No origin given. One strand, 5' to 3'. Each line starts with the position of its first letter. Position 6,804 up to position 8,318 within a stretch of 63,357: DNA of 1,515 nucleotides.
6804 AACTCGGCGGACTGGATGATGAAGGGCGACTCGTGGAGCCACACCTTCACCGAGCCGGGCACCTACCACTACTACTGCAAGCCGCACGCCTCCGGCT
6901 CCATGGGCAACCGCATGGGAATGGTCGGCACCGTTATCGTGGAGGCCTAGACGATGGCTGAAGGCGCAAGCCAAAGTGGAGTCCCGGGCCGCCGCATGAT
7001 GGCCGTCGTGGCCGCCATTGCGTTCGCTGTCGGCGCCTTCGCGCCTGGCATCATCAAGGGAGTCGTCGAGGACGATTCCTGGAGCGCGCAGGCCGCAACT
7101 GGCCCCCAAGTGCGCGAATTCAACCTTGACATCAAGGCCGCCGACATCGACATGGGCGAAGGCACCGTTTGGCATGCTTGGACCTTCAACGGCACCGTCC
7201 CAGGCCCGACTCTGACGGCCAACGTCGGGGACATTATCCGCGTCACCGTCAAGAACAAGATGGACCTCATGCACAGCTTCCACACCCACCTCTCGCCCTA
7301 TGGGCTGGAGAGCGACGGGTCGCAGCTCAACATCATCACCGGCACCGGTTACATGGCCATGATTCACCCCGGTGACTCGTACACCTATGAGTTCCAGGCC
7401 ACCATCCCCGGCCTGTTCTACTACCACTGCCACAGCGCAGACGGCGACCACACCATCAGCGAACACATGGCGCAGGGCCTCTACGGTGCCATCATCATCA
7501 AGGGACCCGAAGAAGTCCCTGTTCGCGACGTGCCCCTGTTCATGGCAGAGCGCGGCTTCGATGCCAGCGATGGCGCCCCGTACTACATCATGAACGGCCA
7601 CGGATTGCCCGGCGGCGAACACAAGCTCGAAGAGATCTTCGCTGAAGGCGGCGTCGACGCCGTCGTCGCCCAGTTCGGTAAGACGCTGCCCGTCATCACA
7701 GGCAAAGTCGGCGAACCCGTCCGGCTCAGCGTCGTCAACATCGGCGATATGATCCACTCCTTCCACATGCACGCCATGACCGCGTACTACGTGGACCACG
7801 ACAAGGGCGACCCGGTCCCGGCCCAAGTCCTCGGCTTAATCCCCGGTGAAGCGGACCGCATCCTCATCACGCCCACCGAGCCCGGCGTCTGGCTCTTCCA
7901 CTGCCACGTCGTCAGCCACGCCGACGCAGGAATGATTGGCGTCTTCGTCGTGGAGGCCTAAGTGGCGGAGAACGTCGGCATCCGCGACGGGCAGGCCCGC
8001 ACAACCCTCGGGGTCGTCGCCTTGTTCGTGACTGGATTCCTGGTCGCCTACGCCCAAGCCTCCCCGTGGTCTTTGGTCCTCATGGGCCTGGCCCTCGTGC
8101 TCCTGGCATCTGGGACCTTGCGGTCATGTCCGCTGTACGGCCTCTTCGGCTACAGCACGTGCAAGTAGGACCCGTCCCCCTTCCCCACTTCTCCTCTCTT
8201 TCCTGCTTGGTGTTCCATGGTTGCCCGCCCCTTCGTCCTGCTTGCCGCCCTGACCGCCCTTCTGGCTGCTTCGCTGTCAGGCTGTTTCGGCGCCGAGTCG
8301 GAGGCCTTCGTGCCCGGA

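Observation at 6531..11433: Eight-gene extracytoplasmic copper-protein operon pairing two architecturally different two-domain multicopper oxidases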

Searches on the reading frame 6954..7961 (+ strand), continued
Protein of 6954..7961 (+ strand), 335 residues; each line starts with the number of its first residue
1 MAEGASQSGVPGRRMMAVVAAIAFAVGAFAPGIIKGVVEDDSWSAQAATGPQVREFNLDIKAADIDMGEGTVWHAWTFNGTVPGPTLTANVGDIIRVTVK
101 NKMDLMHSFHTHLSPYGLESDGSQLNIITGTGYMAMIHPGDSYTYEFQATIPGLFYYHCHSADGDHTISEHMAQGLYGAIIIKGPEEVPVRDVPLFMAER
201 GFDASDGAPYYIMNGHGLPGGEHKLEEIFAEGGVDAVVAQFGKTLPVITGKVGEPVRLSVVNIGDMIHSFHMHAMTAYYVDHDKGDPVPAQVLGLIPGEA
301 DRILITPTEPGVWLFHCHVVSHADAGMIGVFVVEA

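Call 73: find_encoding_contigs(protein=P0001, flank=10000, max_places=2)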
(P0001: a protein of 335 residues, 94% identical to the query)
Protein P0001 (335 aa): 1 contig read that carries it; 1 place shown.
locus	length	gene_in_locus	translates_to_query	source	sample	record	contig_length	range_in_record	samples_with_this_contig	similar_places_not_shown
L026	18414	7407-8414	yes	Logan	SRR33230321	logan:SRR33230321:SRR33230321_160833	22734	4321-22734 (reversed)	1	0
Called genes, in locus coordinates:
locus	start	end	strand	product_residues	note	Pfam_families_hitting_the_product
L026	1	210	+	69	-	?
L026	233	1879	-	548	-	PF03060:NMO (weak)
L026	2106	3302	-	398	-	PF00127:Copper-bind (faint), PF13473:Cupredoxin_1 (faint)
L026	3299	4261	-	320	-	PF00041:fn3 (weak)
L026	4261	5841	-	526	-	PF07731:Cu-oxidase_2, PF07732:Cu-oxidase_3 (weak), PF07731:Cu-oxidase_2, PF17957:Big_7 (weak)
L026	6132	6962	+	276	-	-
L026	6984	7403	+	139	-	PF13473:Cupredoxin_1, PF00127:Copper-bind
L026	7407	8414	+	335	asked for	PF07731:Cu-oxidase_2, PF07732:Cu-oxidase_3, PF07731:Cu-oxidase_2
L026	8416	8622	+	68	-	PF11127:YgaP-like_TM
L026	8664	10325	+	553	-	PF07731:Cu-oxidase_2, PF07732:Cu-oxidase_3, PF00394:Cu-oxidase, PF07731:Cu-oxidase_2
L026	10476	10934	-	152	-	-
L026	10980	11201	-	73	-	-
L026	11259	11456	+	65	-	-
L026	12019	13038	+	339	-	-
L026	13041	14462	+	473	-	PF01609:DDE_Tnp_1 (faint)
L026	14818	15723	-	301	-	PF00561:Abhydrolase_1, PF12146:Hydrolase_4, PF12697:Abhydrolase_6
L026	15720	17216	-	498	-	-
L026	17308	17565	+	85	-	-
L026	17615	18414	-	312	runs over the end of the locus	-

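Call 74: find_encoding_contigs(protein=P0002, flank=10000, max_places=2)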
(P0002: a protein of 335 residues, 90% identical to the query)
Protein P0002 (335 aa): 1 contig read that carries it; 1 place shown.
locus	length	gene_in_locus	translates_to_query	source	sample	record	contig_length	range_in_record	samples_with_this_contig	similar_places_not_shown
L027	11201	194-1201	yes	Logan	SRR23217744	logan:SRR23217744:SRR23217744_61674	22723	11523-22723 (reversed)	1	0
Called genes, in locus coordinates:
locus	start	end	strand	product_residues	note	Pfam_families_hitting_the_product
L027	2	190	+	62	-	?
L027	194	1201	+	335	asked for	PF07731:Cu-oxidase_2, PF07732:Cu-oxidase_3, PF07731:Cu-oxidase_2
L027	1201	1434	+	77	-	PF11127:YgaP-like_TM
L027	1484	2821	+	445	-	PF13473:Cupredoxin_1 (weak), PF00127:Copper-bind, PF07731:Cu-oxidase_2, PF07732:Cu-oxidase_3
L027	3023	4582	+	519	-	PF03060:NMO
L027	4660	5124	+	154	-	-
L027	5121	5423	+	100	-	-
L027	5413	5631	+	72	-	-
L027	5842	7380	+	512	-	PF00270:DEAD, PF00271:Helicase_C, PF16124:RecQ_Zn_bind, PF09382:RQC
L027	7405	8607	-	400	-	PF01619:Pro_dh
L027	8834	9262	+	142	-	PF14478:DUF4430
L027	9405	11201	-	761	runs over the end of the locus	PF03239:FTR1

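Call 75: find_encoding_contigs(protein=P0005, flank=10000, max_places=2)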
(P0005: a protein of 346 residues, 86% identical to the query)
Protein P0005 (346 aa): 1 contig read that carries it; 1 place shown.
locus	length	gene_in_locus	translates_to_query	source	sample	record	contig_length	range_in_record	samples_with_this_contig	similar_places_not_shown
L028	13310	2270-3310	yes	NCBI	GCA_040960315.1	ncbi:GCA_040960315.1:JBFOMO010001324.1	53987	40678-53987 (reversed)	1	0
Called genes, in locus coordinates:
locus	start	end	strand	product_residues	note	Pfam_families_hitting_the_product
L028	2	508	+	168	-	?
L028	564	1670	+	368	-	-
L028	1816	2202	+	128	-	PF00127:Copper-bind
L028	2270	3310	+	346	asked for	PF07731:Cu-oxidase_2, PF07732:Cu-oxidase_3, PF07731:Cu-oxidase_2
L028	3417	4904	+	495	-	PF13473:Cupredoxin_1 (faint), PF00127:Copper-bind, PF07731:Cu-oxidase_2, PF07732:Cu-oxidase_3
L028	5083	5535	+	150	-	-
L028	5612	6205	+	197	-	-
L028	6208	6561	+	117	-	-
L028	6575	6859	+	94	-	-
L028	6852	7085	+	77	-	-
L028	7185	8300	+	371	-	PF12704:MacB_PCD, PF02687:FtsX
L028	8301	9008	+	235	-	PF00005:ABC_tran, PF13191:AAA_16 (faint), PF13555:AAA_29 (weak)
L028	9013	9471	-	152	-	-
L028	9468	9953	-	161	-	-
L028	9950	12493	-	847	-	PF19335:HMBD, PF04945:YHS (weak), PF19335:HMBD, PF00122:E1-E2_ATPase, PF00702:Hydrolase, PF08282:Hydrolase_3 (faint)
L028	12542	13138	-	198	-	PF13404:HTH_AsnC-type, PF13412:HTH_24, PF24273:TRASH_HVO_1752_C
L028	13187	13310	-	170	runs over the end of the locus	PF01988:VIT1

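Call 78: search_protein_families(library=ncbifam, proteins=[L001:5337-6761:-, L027:1484-2821:+, L028:3417-4904:+, L026:4261-5841:-, L028:564-1670:+, L028:12542-13138:-, L028:9950-12493:-], max_evalue=0.00001)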
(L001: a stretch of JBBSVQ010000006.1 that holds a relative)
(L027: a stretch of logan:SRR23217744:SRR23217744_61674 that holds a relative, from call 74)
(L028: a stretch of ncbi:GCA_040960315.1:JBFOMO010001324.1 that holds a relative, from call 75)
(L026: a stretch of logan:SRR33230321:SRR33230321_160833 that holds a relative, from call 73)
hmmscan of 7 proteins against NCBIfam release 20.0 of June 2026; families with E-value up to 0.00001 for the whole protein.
L001:5337-6761:- (474 aa): 7 families
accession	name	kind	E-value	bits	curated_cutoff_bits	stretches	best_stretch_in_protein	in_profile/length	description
TIGR02376.1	Cu_nitrite_red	equivalog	2.3e-97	326.2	296.3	1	182-465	24-321/326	copper-containing nitrite reductase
TIGR02656.1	cyanin_plasto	equivalog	4.1e-16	59.2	87.85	1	53-143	11-98/99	plastocyanin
TIGR02657.1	amicyanin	equivalog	1.1e-14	54.6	110.2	1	50-126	2-74/83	amicyanin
TIGR01480.1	copper_res_A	subfamily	6.8e-08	31.4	478.95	1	201-321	60-181/593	copper resistance system multicopper oxidase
TIGR03102.1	halo_cynanin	subfamily_domain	1.4e-07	31.6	93.8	1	53-133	36-111/115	halocyanin domain-containing protein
TIGR03388.1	ascorbase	equivalog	2.6e-06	26.4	614.8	0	201-322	16-143/542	L-ascorbate oxidase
TIGR04246.1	nitrous_NosZ_Gp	equivalog_domain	5.3e-06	25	625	0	212-303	494-578/578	Sec-dependent nitrous-oxide reductase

L027:1484-2821:+ (445 aa): 11 families
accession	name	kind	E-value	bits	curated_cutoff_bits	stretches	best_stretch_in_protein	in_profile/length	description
TIGR02376.1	Cu_nitrite_red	equivalog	7.1e-105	350.9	296.3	1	148-444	7-320/326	copper-containing nitrite reductase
TIGR02656.1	cyanin_plasto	equivalog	2.3e-19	69.6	87.85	1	45-134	12-98/99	plastocyanin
TIGR02657.1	amicyanin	equivalog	1.2e-14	54.4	110.2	1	44-118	5-75/83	amicyanin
TIGR01480.1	copper_res_A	subfamily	7.1e-13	47.9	478.95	1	158-300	36-178/593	copper resistance system multicopper oxidase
TIGR03388.1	ascorbase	equivalog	1.4e-09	37.2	614.8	1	185-288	18-124/542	L-ascorbate oxidase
TIGR03095.1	rusti_cyanin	equivalog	2.2e-09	37.6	146.7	0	177-283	31-147/148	rusticyanin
TIGR03389.1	laccase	equivalog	1.7e-08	33.7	558.9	1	188-341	23-180/539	laccase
TIGR02375.1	pseudoazurin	equivalog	1.1e-07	31.6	109.85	0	200-283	16-86/116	pseudoazurin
NF008205.1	PRK10965.1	equivalog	1.1e-07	31.1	525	1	155-287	33-167/529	multicopper oxidase CueO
TIGR03102.1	halo_cynanin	subfamily_domain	2e-07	31.1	93.8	0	43-123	35-110/115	halocyanin domain-containing protein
NF008135.0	PRK10883.1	equivalog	1.8e-06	26.7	581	1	171-287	49-167/471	cell division protein FtsP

L028:3417-4904:+ (495 aa): 8 families
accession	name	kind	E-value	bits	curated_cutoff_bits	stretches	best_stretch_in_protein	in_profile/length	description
TIGR02376.1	Cu_nitrite_red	equivalog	8.9e-100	334.2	296.3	1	195-493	6-321/326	copper-containing nitrite reductase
TIGR02656.1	cyanin_plasto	equivalog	3e-16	59.6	87.85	1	94-183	12-98/99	plastocyanin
TIGR02657.1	amicyanin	equivalog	7.5e-16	58.3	110.2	1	94-170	6-78/83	amicyanin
TIGR03102.1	halo_cynanin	subfamily_domain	7.4e-09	35.7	93.8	1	94-183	37-114/115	halocyanin domain-containing protein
TIGR01480.1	copper_res_A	subfamily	1.2e-07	30.7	478.95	1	219-347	49-177/593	copper resistance system multicopper oxidase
TIGR02375.1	pseudoazurin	equivalog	3e-07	30.2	109.85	0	94-167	10-77/116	pseudoazurin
TIGR03389.1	laccase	equivalog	7.3e-06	25.1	558.9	0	238-387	25-178/539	laccase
TIGR03388.1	ascorbase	equivalog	7.6e-06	24.9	614.8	1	238-336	23-124/542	L-ascorbate oxidase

L026:4261-5841:- (526 aa): 2 families
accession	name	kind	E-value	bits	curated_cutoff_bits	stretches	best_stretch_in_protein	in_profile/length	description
TIGR02376.1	Cu_nitrite_red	equivalog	7.6e-19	68.2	296.3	2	51-106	25-81/326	copper-containing nitrite reductase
TIGR01480.1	copper_res_A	subfamily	1.2e-11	43.8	478.95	0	299-376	513-587/593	copper resistance system multicopper oxidase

L028:564-1670:+ (368 aa): 0 families

L028:12542-13138:- (198 aa): 3 families
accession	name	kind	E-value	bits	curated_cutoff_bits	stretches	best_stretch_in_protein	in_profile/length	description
NF008370.0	PRK11169.1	equivalog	8.7e-08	32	233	1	3-64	12-73/164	leucine-responsive transcriptional regulator Lrp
NF041395.1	TranRegLrpA1_Halo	equivalog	4e-06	26.9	250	1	7-65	7-65/142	HTH-type transcriptional regulator LrpA1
NF008384.0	PRK11179.1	equivalog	4.2e-06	26.7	227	1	2-60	6-64/153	transcriptional regulator AsnC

L028:9950-12493:- (847 aa): 20 families
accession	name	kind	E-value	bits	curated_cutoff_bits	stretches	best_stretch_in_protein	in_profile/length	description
NF007952.0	PRK10671.1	equivalog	3.4e-201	670.6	1316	1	223-844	219-833/838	copper-exporting P-type ATPase CopA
TIGR01525.1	ATPase-IB_hvy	subfamily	5.7e-192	639.5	346.25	1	260-842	2-560/560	heavy metal translocating P-type ATPase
TIGR01511.1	ATPase-IB1_Cu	subfamily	1.6e-185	618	397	1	241-843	2-542/542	copper-translocating P-type ATPase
TIGR01512.1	ATPase-IB2_Cd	subfamily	1.6e-123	413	313.5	2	299-586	19-284/494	cadmium family heavy metal-translocating P-type ATPase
NF008262.1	PRK11033.1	equivalog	1.9e-116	390.3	1005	1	300-844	197-729/731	zinc/cadmium/mercury/lead-transporting ATPase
NF033775.1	P_type_ZntA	exception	1e-106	358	1240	1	300-843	202-729/732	Zn(II)/Cd(II)/Pb(II) translocating P-type ATPase ZntA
TIGR01494.1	ATPase_P-type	subfamily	2.2e-87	293.5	62.3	1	303-811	1-464/478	HAD-IC family P-type ATPase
TIGR01497.1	kdpB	equivalog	4.2e-58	197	527.9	1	280-765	47-546/675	potassium-transporting ATPase subunit KdpB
TIGR01647.1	ATPase-IIIA_H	equivalog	4.1e-54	184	615.5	2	298-585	55-343/755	plasma-membrane proton-efflux P-type ATPase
NF010609.0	PRK14010.1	equivalog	2.4e-46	158.2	1323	1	268-765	39-541/673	K(+)-transporting ATPase subunit B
TIGR01517.1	ATPase-IIB_Ca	equivalog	1.9e-44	152.1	507.05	3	339-544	159-374/882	calcium-translocating P-type ATPase, PMCA-type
TIGR01524.1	ATPase-IIIB_Mg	equivalog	1.8e-36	125.4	610.75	2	623-774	474-649/867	magnesium-translocating P-type ATPase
TIGR01522.1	ATPase-IIA2_Ca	equivalog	3.2e-35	121.2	798.3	3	708-796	568-657/854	calcium-transporting P-type ATPase, PMR1-type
TIGR01657.1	P-ATPase-V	hypoth_equivalog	1.5e-34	118.7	618.25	3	707-754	782-829/1055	ATP13A2 family polyamine export P-type ATPase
TIGR01116.1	ATPase-IIA1_Ca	equivalog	1e-33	116.5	703.4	2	652-792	453-608/799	calcium-translocating P-type ATPase, SERCA-type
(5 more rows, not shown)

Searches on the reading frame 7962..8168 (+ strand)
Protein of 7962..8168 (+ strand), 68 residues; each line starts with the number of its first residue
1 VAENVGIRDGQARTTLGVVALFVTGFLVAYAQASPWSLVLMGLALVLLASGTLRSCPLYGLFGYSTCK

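Call 3: search_protein_families(library=pfam, proteins=[window:7962-8168:+], max_evalue=0.1)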
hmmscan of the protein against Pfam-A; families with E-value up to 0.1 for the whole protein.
window:7962-8168:+ (68 aa): 3 families
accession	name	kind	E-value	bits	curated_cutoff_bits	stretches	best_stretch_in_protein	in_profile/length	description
PF11127.14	YgaP-like_TM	-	7.8e-13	48.8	25.3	1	1-68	1-64/66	Inner membrane protein YgaP-like, transmembrane domain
PF11222.13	DUF3017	-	0.051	14.3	25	1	16-49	2-35/74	Protein of unknown function (DUF3017)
PF13440.11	Polysacc_synt_3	-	0.066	12.9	23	1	13-48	117-152/293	Polysaccharide biosynthesis protein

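Call 4: search_protein_families(library=ncbifam, proteins=[window:7962-8168:+], max_evalue=0.1)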
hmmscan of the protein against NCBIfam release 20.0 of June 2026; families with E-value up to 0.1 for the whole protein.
window:7962-8168:+ (68 aa): 2 families
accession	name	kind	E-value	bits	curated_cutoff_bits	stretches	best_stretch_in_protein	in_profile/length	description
NF041429.1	EexR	subfamily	0.01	15.9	200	1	14-51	64-100/142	EexR/EexS family entry exclusion protein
TIGR04174.1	IPTL_CTERM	subfamily_domain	0.058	13.7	20.5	0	34-54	5-25/27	IPTL-CTERM sorting domain-containing protein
